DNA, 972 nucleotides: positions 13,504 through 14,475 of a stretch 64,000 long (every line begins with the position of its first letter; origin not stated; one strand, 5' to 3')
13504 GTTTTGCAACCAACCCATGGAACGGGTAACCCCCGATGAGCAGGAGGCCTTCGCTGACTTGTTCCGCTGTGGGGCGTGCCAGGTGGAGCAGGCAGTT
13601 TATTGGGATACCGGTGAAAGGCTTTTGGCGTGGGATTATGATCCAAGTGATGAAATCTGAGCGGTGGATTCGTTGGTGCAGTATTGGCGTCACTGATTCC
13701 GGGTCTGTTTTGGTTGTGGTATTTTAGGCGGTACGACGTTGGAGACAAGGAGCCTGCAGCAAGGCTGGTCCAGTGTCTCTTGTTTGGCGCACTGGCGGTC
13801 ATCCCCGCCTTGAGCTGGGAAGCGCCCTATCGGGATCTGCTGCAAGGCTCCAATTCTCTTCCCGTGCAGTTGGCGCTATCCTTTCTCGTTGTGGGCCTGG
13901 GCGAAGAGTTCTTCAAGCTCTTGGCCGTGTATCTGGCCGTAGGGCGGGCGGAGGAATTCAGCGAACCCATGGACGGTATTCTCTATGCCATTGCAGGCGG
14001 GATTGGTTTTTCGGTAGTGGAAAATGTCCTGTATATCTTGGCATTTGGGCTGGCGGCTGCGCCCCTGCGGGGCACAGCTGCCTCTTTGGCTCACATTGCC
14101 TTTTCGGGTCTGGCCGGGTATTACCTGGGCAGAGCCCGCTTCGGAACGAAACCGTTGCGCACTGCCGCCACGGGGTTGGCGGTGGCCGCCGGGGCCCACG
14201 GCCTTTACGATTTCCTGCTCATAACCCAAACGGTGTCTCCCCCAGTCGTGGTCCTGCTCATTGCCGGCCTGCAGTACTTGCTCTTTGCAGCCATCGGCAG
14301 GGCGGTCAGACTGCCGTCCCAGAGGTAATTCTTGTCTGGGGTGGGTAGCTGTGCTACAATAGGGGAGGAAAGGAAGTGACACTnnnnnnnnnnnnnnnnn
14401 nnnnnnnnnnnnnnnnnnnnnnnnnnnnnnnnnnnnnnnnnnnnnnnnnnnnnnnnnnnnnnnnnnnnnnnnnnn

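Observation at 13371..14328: Unlisted 56-aa zinc-ribbon ORF leading a PrsW-family protease gene, divergent from the superoxide reductase gene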

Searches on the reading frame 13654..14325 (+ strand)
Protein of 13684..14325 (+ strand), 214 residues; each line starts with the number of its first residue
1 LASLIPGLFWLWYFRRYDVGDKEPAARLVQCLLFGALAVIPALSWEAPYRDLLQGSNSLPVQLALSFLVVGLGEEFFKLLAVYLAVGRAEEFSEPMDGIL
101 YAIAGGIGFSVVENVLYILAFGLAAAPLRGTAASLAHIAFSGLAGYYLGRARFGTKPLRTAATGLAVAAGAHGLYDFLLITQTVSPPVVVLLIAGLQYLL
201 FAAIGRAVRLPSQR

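Call 3: search_protein_families(library=pfam, proteins=[window:13684-14325:+, window:13654-14325:+], max_evalue=1)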
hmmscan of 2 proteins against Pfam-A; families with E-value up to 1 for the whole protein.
window:13684-14325:+ (214 aa): 1 family
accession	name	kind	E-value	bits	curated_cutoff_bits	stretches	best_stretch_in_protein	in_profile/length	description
PF13367.11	PrsW-protease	-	1.4e-32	113.3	23.5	1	23-193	1-185/196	PrsW family intramembrane metalloprotease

window:13654-14325:+ (224 aa): 1 family
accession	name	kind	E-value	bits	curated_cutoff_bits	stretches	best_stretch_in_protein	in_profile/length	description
PF13367.11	PrsW-protease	-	1.5e-32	113.1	23.5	1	33-203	1-185/196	PrsW family intramembrane metalloprotease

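Call 4: search_protein_families(library=ncbifam, proteins=[window:13684-14325:+, window:13654-14325:+], max_evalue=1)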
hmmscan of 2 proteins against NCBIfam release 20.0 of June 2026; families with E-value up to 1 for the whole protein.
window:13684-14325:+ (214 aa): 1 family
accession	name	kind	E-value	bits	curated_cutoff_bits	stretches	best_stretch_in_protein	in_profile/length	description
NF033739.1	intramemb_PrsW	equivalog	2.4e-31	109.1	225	1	2-196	6-199/210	glutamic-type intramembrane protease PrsW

window:13654-14325:+ (224 aa): 1 family
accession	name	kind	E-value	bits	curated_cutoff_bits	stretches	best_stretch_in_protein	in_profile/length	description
NF033739.1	intramemb_PrsW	equivalog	1.2e-31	110.1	225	1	10-205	4-198/210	glutamic-type intramembrane protease PrsW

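Call 16: find_homologous_proteins(query=window:13684-14325:+, max_evalue=1e-10)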
Query window:13684-14325:+ (214 aa): 75 proteins with E <= 1e-10 among 6183 candidates.
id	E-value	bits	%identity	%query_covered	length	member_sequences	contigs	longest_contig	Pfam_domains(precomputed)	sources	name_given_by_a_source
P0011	1.0e-128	446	99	100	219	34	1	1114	PF13367.12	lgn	-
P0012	2.5e-103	363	80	100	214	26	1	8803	PF13367.12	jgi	-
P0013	2.4e-101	356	79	100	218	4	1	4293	PF13367.12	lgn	-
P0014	6.1e-95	335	74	100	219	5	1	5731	PF13367.12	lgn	-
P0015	2.4e-94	333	76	100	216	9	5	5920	PF13367.12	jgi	jgi:RsiW-degrading membrane proteinase PrsW (M82 family)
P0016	7.6e-94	332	76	96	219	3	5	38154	PF13367.12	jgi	-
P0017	2.2e-93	330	73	100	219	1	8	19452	PF13367.12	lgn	-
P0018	1.0e-92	328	74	100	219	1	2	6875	PF13367.12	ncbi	-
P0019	1.7e-92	327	75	98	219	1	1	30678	PF13367.12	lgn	-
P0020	1.9e-92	327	76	97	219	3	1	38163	PF13367.12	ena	-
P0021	6.5e-92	326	73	98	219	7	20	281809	PF13367.12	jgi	jgi:RsiW-degrading membrane proteinase PrsW (M82 family)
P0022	1.3e-91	324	73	100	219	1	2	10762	PF13367.12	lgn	-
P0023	5.6e-91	322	74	98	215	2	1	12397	PF13367.12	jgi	jgi:RsiW-degrading membrane proteinase PrsW (M82 family)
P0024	7.9e-91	322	71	100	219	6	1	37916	PF13367.12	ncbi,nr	ncbi:MAG: PrsW family intramembrane metalloprotease [Firmicutes bacterium]|nr:PrsW family intramembr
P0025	8.9e-91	322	76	93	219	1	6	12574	PF13367.12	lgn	-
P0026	2.2e-90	321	72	100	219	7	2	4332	PF13367.12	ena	-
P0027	2.9e-90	320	73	97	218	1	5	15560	PF13367.12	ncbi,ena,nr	ncbi:MAG: PrsW family intramembrane metalloprotease [Firmicutes bacterium]|nr:PrsW family intramembr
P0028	2.2e-89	317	72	100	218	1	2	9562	PF13367.12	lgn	-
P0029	2.5e-89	317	72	100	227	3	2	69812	PF13367.12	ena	-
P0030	5.3e-89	316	74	98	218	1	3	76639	PF13367.12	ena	-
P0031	6.1e-89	316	71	100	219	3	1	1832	PF13367.12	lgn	-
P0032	9.3e-89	315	71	100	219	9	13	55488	PF13367.12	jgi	jgi:RsiW-degrading membrane proteinase PrsW (M82 family)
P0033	1.2e-88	315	71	100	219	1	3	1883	PF13367.12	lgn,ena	-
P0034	4.4e-88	313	88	85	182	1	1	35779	PF13367.12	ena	-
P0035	1.1e-87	312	69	100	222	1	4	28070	PF13367.12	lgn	-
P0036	1.4e-87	311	71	98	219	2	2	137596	PF13367.12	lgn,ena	-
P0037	7.7e-87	309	72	98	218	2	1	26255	PF13367.12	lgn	-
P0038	7.3e-86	306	69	100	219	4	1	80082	PF13367.12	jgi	-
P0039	1.5e-84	301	68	99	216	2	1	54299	PF13367.12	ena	-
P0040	5.0e-83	296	67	99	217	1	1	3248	PF13367.12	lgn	-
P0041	2.2e-82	294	67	100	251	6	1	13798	PF13367.12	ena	-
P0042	1.9e-81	291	75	84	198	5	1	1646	PF13367.12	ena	-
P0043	2.8e-79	284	66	98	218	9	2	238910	PF13367.12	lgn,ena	-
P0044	3.3e-79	284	66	97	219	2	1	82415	PF13367.12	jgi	jgi:RsiW-degrading membrane proteinase PrsW (M82 family)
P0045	1.4e-77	279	66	97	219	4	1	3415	PF13367.12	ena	-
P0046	6.5e-76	273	62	100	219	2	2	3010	PF13367.12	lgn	-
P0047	5.4e-75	270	76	83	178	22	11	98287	PF13367.12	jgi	jgi:RsiW-degrading membrane proteinase PrsW (M82 family)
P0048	2.1e-74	268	62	97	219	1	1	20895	PF13367.12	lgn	-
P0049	3.3e-73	264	62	97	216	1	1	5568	PF13367.12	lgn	-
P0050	4.5e-73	264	61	100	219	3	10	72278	PF13367.12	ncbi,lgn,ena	-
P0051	5.4e-73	264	63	97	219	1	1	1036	PF13367.12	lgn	-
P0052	9.9e-73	263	64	96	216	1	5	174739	PF13367.12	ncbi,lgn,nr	ncbi:MAG TPA: PrsW family intramembrane metalloprotease [Firmicutes bacterium]|nr:PrsW family intram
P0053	1.4e-72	262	61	97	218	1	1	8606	PF13367.12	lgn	-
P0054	1.9e-72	262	63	100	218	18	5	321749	PF13367.12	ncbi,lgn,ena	-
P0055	7.7e-72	260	60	97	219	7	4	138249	PF13367.12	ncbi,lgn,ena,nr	ncbi:MAG: PrsW family intramembrane metalloprotease [Firmicutes bacterium]|nr:PrsW family intramembr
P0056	1.9e-71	259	60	100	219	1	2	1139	PF13367.12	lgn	-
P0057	9.7e-69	250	58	100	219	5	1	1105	PF13367.12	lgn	-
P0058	6.2e-68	247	57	100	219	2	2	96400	PF13367.12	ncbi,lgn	-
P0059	8.3e-68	247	59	97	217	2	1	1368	PF13367.12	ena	-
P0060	1.9e-65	239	57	98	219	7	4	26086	PF13367.12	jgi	jgi:RsiW-degrading membrane proteinase PrsW (M82 family)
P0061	1.3e-62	230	58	93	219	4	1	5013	PF13367.12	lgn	-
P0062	1.5e-60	223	52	98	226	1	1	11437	PF13367.12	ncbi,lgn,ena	-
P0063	1.8e-60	223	56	93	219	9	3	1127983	PF13367.12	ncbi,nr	ncbi:MAG TPA: PrsW family intramembrane metalloprotease [Firmicutes bacterium]|nr:MAG: hypothetical 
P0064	3.5e-60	222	54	100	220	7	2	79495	PF13367.12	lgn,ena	-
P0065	1.3e-58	217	52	90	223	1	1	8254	PF13367.12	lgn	-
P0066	3.4e-54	202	74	66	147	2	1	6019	PF13367.12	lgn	-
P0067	9.1e-53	198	57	86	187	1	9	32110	PF13367.12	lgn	-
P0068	1.1e-52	197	73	60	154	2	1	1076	PF13367.12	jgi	jgi:RsiW-degrading membrane proteinase PrsW (M82 family)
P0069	1.3e-52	197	51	98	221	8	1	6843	PF13367.12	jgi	jgi:RsiW-degrading membrane proteinase PrsW (M82 family)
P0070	3.1e-51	193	47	100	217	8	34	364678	PF13367.12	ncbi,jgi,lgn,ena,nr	ncbi:MAG: PrsW family intramembrane metalloprotease [Firmicutes bacterium]|nr:PrsW family intramembr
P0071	6.5e-51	192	47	97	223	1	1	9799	PF13367.12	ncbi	-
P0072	1.1e-48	184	81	50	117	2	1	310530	PF13367.12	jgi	jgi:RsiW-degrading membrane proteinase PrsW (M82 family)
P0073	1.3e-48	184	48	93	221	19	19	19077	PF13367.12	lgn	-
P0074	3.1e-48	183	51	87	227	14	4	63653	PF13367.12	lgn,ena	-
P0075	2.3e-47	180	53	87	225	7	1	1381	PF13367.12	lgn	-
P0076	1.2e-42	165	52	84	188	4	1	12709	PF13367.12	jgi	-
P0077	1.3e-42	164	48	89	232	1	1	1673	PF13367.12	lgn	-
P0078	1.3e-40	158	83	48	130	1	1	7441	PF13367.12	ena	-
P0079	2.2e-27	115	45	62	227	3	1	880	PF13367.12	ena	-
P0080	2.2e-26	111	50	56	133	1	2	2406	PF13367.12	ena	-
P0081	4.6e-26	110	39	82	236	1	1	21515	PF13367.12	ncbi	ncbi:MAG: PrsW family glutamic-type intramembrane protease [Planctomycetota bacterium]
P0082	3.2e-25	108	48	72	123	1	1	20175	PF13367.12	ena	-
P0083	1.2e-22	99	37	69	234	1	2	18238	PF13367.12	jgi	-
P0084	6.9e-21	93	39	68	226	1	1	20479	PF13367.12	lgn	-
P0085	7.6e-11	61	29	84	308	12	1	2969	PF13367.12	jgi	-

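Call 20: find_related_loci(query=A3, collection=genome_contigs, flank=3000)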
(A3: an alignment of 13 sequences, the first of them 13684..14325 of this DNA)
Query A3 (214 aa) in genome_contigs; peptide patterns used: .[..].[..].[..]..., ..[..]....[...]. (x = any residue, [..] = any of these).
412 stretches matched a pattern; 100 encode a relative of the query (tblastn E <= 1e-3); the best 80 are kept; 80 distinct loci.
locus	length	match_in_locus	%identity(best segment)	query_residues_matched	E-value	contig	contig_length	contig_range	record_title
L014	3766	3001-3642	79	1-214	2e-108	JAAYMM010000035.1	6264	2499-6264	MAG: Bacillota bacterium isolate AS20ysBPTH_25 32099_AS20, whole genome shotgun sequence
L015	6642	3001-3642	81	1-214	3e-101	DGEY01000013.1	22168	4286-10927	MAG TPA_asm: Firmicutes bacterium UBA3914 UBA3914_contig_836, whole genome shotgun sequence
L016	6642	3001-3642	76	1-214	2e-101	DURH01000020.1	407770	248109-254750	MAG TPA_asm: Bacillota bacterium isolate AS08sgBPME_75 65494_AS08, whole genome shotgun sequence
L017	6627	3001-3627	75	6-214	7e-101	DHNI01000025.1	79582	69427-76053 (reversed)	MAG TPA_asm: Firmicutes bacterium UBA5420 UBA5420_contig_3038, whole genome shotgun sequence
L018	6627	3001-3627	77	6-214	8e-101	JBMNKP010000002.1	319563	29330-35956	MAG: Limnochordia bacterium isolate SBF912LR0HQ0121 contig_51944, whole genome shotgun sequence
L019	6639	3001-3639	71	2-214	2e-97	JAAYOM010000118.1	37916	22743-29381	MAG: Bacillota bacterium isolate AS21ysBPME_46 177411_AS21, whole genome shotgun sequence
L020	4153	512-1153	71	1-214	1e-96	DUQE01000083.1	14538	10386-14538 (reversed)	MAG TPA_asm: Bacillota bacterium isolate AS08sgBPME_382 170554_AS08, whole genome shotgun sequence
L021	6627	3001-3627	73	1-209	3e-94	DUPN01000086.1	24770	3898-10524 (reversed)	MAG TPA_asm: Bacillota bacterium isolate AS08sgBPME_312 168514_AS08, whole genome shotgun sequence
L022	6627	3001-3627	72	1-209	9e-94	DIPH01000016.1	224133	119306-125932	MAG TPA_asm: Firmicutes bacterium UBA5493 UBA5493_contig_1494, whole genome shotgun sequence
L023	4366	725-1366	69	1-214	5e-93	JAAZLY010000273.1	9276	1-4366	MAG: Bacillota bacterium isolate AS23ysBPME_28 256338_AS23, whole genome shotgun sequence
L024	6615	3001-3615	76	6-210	2e-88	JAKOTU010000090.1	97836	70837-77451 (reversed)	MAG: Bacillota bacterium isolate CAAI_maxbin.063_sub k201_332889, whole genome shotgun sequence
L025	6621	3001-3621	66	1-207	4e-86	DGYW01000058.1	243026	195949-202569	MAG TPA_asm: Firmicutes bacterium UBA4996 UBA4996_contig_1675, whole genome shotgun sequence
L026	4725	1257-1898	67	1-214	1e-85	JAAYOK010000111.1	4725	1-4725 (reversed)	MAG: Bacillota bacterium isolate AS21ysBPME_352 55207_AS21, whole genome shotgun sequence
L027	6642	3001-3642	72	1-214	2e-85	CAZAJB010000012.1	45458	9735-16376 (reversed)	MAG TPA_asm: uncultured Clostridiaceae bacterium isolate binchicken_co173_12 genome assembly, contig: NODE_2740_length_4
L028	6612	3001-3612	75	1-204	3e-83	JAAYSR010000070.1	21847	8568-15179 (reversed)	MAG: Bacillota bacterium isolate AS23ysBPME_360 34270_AS23, whole genome shotgun sequence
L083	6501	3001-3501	36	13-181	2e-23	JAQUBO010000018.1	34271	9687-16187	MAG: Bacteroidales bacterium isolate STCSWMC_109 NODE_2649_length_34271_cov_3.784296_ST_CSWMC, whole genome shotgun sequ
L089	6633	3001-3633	34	1-213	6e-22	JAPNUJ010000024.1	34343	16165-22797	MAG: Bacillota bacterium isolate CF.Solf.bin.4 NODE_24_length_34343_cov_61.853499, whole genome shotgun sequence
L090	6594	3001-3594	33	18-209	2e-16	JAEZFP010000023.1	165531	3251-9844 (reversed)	MAG: Bacillota bacterium isolate OH_CBrB_56 k127_3522372, whole genome shotgun sequence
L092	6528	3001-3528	33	16-182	6e-16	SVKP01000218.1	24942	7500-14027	MAG: Oscillospiraceae bacterium isolate SIG464 k141_797772, whole genome shotgun sequence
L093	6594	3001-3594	32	18-209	6e-16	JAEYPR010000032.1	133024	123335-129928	MAG: Bacillota bacterium isolate OH_CBB_200 k127_1821008, whole genome shotgun sequence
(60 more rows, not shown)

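Call 54: search_protein_families(library=pfam, proteins=[L090:2731-3894:+, L093:2734-3903:+, L092:3564-4478:+, L089:2743-3651:+, L083:2947-4281:+], max_evalue=0.01)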
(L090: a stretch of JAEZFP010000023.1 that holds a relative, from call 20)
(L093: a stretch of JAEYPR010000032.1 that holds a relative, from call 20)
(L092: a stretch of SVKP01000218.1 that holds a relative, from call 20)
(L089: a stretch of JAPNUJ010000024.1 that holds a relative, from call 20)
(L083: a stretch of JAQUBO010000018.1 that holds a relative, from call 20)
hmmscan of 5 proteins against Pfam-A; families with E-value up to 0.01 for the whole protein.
L090:2731-3894:+ (388 aa): 5 families
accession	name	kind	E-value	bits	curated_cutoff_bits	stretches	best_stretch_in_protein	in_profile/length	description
PF13367.11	PrsW-protease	-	2.3e-34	119.1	23.5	1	96-271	1-188/196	PrsW family intramembrane metalloprotease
PF12172.15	zf-ChsH2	-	0.00046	20.4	23.2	1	3-24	14-35/37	ChsH2, rubredoxin-like zinc ribbon domain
PF13248.11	Zn_ribbon_3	-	0.0007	19.4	27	1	2-23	4-25/26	zinc-ribbon domain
PF10571.15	UPF0547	-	0.0013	19.3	29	1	2-21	2-21/26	Uncharacterised protein family UPF0547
PF12773.13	DZR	-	0.0097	16.5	27.3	0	3-22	1-20/45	Double zinc ribbon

L093:2734-3903:+ (390 aa): 1 family
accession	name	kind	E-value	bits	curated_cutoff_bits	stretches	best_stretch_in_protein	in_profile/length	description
PF13367.11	PrsW-protease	-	1e-34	120.2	23.5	1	95-269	1-191/196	PrsW family intramembrane metalloprotease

L092:3564-4478:+ (305 aa): 4 families
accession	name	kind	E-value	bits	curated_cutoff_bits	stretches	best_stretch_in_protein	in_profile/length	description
PF13240.11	Zn_Ribbon_1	-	7.3e-08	32.4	25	1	35-55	2-22/23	zinc-ribbon domain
PF13248.11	Zn_ribbon_3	-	2.6e-05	23.9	27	1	35-54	5-24/26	zinc-ribbon domain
PF12773.13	DZR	-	8.2e-05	23.1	27.3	1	35-56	1-22/45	Double zinc ribbon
PF18912.6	DZR_2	-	0.0069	16.6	27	0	32-59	21-49/56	Double zinc ribbon domain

L089:2743-3651:+ (303 aa): 1 family
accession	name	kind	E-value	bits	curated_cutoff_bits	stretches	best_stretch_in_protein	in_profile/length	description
PF13367.11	PrsW-protease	-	2.5e-32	112.4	23.5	1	108-281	1-189/196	PrsW family intramembrane metalloprotease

L083:2947-4281:+ (445 aa): 1 family
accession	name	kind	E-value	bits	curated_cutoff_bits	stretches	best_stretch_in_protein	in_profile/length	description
PF13367.11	PrsW-protease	-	6.4e-35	120.9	23.5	1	27-200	1-189/196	PrsW family intramembrane metalloprotease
